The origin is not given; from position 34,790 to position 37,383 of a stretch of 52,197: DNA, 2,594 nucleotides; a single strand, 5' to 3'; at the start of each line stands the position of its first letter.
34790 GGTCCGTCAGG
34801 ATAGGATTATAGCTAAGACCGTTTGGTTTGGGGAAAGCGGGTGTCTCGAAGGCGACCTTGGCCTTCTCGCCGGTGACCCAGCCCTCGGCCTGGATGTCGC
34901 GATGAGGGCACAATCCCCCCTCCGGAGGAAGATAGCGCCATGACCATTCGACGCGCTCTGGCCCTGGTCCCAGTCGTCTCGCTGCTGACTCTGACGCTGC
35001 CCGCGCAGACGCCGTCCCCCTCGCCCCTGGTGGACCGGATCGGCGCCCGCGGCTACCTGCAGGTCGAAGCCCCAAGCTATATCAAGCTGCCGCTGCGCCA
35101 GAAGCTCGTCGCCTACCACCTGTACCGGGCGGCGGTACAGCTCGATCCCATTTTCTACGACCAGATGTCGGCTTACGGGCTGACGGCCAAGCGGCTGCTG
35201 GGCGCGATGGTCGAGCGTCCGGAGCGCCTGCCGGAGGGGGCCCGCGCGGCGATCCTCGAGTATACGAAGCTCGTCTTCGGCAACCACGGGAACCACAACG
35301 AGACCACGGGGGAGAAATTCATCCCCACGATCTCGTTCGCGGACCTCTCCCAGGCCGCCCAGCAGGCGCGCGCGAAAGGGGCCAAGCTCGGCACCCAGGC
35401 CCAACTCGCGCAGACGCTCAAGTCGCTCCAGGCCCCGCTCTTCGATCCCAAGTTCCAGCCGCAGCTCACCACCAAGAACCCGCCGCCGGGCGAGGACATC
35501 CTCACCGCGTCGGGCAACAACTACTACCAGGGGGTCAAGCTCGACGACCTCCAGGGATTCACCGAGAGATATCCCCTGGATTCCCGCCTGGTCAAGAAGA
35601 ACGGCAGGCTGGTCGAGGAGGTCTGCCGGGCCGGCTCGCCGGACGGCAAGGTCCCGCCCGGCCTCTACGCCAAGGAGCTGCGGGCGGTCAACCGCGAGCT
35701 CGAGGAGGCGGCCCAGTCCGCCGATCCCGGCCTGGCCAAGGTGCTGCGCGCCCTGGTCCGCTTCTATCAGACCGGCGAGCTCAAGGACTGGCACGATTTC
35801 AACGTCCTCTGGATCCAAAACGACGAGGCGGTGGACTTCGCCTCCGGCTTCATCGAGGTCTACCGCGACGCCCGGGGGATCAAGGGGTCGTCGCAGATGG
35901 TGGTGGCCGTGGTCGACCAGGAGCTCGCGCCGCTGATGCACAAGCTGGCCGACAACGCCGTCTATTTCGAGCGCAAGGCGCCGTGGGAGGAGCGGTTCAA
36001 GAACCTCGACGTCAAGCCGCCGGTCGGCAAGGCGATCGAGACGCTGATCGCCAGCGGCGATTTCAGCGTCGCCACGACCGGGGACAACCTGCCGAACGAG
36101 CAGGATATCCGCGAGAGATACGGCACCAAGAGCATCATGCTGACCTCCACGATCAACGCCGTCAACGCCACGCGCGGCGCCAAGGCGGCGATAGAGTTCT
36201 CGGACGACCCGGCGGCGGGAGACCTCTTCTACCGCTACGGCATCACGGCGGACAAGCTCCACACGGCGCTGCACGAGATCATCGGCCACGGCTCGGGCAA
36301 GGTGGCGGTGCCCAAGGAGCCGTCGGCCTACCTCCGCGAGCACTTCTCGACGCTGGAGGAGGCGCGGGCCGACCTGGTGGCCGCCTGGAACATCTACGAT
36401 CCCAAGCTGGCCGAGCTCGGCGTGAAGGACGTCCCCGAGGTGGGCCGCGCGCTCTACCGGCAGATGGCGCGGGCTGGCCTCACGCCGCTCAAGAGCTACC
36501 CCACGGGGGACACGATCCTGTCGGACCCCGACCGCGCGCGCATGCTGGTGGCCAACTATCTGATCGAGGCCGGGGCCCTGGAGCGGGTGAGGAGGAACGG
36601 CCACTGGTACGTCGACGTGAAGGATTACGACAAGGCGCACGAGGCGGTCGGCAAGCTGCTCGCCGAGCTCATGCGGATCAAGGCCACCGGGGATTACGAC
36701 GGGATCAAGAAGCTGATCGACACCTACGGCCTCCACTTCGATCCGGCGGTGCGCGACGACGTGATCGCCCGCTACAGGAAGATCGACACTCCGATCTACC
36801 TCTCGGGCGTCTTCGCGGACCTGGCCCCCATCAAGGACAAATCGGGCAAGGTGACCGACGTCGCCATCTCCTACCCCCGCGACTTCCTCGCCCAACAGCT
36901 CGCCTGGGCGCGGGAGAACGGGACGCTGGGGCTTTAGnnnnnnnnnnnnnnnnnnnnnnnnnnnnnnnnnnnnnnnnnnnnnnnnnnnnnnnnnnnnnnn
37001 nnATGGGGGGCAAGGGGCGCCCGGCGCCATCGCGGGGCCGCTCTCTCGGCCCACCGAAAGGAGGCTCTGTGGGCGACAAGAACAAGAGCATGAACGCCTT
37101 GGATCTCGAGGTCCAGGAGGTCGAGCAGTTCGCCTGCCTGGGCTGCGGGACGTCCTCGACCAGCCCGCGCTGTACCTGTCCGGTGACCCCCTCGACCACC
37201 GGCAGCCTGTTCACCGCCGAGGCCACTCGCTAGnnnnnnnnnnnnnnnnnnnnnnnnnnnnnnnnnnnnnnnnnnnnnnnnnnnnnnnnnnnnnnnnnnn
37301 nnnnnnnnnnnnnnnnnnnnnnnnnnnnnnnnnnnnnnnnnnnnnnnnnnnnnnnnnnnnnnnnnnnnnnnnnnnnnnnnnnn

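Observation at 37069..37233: Precursor peptide candidate with an FNLD-like leader box and a CxxC...CxC, Ser/Thr-dense core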

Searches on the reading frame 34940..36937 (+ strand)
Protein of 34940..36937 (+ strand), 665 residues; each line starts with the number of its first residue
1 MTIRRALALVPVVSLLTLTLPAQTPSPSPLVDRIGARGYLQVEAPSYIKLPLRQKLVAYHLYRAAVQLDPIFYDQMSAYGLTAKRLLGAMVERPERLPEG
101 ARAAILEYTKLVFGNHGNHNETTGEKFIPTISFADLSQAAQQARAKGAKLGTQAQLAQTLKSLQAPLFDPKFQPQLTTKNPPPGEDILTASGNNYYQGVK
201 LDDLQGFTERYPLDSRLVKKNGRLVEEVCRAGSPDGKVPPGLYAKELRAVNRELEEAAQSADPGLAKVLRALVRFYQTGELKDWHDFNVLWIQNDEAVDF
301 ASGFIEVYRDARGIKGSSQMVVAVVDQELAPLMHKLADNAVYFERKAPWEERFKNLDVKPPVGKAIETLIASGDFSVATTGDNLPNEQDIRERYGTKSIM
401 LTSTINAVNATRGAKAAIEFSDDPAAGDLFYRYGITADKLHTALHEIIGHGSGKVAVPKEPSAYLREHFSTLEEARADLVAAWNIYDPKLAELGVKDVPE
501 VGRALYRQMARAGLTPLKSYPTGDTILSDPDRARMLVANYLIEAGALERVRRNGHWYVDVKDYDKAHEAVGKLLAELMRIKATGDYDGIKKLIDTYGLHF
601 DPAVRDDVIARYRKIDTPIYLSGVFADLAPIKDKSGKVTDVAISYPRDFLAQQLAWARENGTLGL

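Call 6: search_protein_families(library=pfam, proteins=[window:34940-36937:+], max_evalue=0.01)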
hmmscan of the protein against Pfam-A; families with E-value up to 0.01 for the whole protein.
window:34940-36937:+ (665 aa): 1 family
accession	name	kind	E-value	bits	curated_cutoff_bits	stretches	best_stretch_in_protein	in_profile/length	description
PF03571.21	Peptidase_M49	-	1.3e-41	143.1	21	2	240-461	98-314/548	Peptidase family M49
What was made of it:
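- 34940..36937 (+): M49-family metallopeptidase on the same strand, ending 131 nt upstream. A possible leader-trimming protease, but its membership of the system is uncertain. Call 6.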

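Call 17: search_protein_families(library=ncbifam, proteins=[window:34940-36937:+], max_evalue=0.1)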
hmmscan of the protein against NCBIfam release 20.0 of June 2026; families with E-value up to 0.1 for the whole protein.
window:34940-36937:+ (665 aa): 0 families

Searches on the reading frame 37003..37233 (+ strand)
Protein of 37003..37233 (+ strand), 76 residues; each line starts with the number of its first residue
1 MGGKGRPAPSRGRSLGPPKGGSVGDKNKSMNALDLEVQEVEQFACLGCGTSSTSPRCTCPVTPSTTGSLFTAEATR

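Call 6: search_protein_families(library=pfam, proteins=[window:37003-37233:+], max_evalue=0.01)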
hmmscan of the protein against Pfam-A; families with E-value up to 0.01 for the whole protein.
window:37003-37233:+ (76 aa): 0 families
